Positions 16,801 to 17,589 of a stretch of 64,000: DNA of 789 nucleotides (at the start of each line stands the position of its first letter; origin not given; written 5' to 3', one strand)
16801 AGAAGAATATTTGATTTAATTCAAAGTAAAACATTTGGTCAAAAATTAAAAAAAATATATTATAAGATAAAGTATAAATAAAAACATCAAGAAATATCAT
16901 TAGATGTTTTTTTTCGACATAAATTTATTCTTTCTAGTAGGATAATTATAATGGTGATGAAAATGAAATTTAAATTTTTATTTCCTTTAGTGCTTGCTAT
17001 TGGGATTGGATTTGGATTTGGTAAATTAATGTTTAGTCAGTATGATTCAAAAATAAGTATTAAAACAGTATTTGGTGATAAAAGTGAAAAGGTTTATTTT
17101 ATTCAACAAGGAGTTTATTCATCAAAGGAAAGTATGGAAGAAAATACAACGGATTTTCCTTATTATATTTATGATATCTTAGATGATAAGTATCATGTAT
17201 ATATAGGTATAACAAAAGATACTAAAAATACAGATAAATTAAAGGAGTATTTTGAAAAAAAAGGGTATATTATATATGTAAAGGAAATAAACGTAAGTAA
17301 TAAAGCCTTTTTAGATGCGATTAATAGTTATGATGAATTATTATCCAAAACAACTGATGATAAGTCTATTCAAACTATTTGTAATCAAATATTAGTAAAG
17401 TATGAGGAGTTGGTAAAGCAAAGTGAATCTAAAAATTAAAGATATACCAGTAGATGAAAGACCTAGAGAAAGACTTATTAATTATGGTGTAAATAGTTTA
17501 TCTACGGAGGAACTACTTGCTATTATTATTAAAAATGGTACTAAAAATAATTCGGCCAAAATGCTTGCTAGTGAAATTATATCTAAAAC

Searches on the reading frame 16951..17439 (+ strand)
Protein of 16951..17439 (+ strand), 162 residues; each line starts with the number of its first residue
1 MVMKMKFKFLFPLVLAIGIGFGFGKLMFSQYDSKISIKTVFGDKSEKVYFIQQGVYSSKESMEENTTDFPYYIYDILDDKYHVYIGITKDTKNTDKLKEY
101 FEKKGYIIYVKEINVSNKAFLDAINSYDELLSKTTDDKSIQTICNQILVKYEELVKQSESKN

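Call 3: search_protein_families(library=pfam, proteins=[window:16951-17439:+], max_evalue=0.1)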
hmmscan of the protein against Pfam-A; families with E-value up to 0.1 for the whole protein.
window:16951-17439:+ (162 aa): 1 family
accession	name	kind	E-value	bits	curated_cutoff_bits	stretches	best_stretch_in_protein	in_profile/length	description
PF05036.18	SPOR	-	0.027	15.2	21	0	80-115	4-37/76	SPOR domain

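Call 4: search_protein_families(library=ncbifam, proteins=[window:16951-17439:+], max_evalue=0.1)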
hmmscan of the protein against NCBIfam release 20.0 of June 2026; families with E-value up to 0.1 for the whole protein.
window:16951-17439:+ (162 aa): 1 family
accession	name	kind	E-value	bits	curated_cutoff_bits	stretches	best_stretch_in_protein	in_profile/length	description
NF002462.1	PRK01678.1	exception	0.00025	21.1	86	1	39-100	12-74/80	type B 50S ribosomal protein L31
